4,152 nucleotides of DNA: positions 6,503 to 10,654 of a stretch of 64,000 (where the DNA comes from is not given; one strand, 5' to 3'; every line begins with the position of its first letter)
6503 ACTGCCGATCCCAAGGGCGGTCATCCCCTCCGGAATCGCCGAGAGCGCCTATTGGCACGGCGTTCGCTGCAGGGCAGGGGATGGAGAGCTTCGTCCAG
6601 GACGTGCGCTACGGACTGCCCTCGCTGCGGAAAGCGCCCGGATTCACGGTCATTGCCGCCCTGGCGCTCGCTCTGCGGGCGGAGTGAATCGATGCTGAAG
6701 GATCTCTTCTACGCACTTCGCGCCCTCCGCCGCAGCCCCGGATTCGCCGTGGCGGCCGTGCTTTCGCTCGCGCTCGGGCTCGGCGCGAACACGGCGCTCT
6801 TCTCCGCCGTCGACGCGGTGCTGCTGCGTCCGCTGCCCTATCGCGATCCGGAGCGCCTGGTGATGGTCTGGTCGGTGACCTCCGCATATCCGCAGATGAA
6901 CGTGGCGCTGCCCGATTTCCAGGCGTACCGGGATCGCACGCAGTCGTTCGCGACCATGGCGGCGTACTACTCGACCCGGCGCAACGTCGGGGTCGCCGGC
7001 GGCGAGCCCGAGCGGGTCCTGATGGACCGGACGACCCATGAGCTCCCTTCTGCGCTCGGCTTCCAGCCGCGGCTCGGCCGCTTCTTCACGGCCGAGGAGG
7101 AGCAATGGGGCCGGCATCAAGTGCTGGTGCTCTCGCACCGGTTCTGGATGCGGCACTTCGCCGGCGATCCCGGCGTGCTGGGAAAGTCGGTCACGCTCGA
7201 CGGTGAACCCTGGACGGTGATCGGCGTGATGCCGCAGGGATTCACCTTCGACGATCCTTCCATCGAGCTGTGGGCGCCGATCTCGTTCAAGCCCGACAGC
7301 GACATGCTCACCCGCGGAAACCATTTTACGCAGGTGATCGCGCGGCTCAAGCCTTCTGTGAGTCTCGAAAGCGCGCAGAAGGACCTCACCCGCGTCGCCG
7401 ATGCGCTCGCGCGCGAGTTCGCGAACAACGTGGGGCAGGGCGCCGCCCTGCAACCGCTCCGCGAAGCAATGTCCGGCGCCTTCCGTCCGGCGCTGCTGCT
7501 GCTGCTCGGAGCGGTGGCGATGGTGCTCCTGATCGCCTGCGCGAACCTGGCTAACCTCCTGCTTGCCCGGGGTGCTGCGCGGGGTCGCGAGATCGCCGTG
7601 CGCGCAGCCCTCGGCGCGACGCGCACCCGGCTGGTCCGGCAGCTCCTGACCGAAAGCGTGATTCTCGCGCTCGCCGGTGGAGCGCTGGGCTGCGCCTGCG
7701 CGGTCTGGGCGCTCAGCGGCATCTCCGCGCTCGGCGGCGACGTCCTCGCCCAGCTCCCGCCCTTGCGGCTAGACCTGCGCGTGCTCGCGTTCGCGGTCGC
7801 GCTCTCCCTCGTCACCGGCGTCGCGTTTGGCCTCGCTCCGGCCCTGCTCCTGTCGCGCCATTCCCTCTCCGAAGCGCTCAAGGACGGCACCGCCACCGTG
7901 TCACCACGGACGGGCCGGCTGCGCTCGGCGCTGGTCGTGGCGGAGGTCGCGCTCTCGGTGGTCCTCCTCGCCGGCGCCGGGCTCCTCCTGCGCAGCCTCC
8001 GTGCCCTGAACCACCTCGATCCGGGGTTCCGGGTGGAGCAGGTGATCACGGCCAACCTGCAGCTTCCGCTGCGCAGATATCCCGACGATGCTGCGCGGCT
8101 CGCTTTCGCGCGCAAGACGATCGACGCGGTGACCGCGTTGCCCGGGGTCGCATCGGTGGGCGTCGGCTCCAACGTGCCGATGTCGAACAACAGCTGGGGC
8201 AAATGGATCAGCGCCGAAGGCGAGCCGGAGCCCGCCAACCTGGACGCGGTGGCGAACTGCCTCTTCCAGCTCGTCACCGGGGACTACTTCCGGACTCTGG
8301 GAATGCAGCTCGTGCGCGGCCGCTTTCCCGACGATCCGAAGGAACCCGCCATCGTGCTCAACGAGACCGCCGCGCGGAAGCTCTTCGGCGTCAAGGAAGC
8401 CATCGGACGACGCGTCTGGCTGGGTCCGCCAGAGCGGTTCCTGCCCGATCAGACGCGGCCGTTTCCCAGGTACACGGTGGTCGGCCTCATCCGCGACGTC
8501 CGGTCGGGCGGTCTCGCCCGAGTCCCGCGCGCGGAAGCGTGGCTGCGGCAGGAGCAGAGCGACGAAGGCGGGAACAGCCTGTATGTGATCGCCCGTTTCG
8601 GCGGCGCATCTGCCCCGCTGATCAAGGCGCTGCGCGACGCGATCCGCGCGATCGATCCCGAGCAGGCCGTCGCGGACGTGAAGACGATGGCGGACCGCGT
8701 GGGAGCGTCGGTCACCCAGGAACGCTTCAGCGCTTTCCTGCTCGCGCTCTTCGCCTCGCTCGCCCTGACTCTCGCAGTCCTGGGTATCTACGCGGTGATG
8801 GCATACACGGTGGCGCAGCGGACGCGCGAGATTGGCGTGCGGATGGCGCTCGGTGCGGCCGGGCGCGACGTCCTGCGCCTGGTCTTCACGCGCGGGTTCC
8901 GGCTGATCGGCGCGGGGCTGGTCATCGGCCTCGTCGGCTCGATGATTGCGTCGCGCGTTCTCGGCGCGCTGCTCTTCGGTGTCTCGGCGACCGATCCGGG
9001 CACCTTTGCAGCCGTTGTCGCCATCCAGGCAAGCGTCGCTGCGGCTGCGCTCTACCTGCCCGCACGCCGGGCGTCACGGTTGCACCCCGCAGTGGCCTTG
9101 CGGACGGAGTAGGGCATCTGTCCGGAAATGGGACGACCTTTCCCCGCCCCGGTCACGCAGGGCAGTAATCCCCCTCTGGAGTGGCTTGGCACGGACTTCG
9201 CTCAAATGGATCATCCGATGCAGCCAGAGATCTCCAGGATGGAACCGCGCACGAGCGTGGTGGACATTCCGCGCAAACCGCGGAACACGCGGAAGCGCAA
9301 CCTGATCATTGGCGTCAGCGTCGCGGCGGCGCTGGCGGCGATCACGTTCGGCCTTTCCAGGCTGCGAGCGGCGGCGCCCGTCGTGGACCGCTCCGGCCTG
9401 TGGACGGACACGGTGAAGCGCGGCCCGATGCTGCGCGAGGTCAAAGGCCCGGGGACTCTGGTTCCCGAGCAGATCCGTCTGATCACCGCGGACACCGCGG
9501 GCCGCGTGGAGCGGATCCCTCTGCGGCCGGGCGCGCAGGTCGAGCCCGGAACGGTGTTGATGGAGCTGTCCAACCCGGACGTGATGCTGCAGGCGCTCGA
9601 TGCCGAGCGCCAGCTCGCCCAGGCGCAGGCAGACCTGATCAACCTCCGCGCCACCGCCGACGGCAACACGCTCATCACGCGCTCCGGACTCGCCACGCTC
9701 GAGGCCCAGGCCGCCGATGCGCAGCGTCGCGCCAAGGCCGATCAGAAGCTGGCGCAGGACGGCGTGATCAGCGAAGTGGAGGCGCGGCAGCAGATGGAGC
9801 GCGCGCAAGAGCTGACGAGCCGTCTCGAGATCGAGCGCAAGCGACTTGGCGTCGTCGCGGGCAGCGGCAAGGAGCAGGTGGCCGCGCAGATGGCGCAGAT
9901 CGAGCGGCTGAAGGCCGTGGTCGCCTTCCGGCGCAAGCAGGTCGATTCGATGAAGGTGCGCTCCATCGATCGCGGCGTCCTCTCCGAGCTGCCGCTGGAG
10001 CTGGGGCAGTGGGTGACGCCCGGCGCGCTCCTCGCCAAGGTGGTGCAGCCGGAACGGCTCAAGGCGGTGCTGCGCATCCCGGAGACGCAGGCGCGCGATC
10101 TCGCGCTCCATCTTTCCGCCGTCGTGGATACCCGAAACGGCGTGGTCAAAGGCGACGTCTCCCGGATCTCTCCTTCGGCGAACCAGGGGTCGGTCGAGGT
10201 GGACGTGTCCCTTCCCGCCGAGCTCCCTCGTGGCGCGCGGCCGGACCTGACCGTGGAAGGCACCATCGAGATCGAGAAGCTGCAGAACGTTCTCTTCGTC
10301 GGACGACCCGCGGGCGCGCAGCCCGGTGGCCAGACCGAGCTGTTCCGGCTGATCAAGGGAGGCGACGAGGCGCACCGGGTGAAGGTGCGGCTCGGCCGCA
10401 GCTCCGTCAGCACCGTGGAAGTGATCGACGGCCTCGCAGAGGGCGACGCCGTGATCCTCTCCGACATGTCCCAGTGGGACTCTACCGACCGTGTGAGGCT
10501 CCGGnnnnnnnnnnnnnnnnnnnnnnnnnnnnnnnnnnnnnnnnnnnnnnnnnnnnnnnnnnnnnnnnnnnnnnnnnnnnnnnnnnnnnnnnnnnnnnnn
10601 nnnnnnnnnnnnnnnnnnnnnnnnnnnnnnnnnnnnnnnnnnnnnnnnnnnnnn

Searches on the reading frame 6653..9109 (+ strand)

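Call 30: search_protein_families(library=pfam, proteins=[window:6653-9109:+], max_evalue=0.0001)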
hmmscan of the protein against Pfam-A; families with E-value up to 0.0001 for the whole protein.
window:6653-9109:+ (819 aa): 2 families
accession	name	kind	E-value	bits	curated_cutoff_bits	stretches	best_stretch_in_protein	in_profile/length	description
PF12704.14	MacB_PCD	-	3.7e-38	132.3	27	2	34-247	3-206/207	MacB-like periplasmic core domain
PF02687.27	FtsX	-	7e-21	74.9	25.5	2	287-404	3-119/120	FtsX-like permease C-terminal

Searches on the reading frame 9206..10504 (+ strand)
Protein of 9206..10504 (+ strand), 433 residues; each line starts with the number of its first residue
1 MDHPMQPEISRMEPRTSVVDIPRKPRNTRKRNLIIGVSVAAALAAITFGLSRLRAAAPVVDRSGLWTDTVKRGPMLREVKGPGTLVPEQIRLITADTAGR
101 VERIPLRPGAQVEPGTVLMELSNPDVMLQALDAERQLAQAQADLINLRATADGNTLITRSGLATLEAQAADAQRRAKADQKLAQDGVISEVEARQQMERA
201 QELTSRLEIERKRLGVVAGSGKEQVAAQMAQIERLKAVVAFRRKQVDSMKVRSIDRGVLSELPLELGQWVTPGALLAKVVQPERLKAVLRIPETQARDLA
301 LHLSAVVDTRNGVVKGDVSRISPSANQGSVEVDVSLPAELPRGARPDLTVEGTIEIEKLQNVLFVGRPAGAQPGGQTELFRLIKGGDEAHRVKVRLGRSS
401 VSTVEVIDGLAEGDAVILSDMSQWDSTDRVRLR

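Call 30: search_protein_families(library=pfam, proteins=[window:9206-10504:+], max_evalue=0.0001)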
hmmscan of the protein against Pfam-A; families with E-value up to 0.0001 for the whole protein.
window:9206-10504:+ (433 aa): 2 families
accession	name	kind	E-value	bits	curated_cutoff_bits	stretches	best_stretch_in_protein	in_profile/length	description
PF13437.12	HlyD_3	-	1.8e-14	54.8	22.2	1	252-340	3-97/106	HlyD family secretion protein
PF16576.10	HlyD_D23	-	3.5e-09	36.7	30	1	89-330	18-193/214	Barrel-sandwich domain of CusB or HlyD membrane-fusion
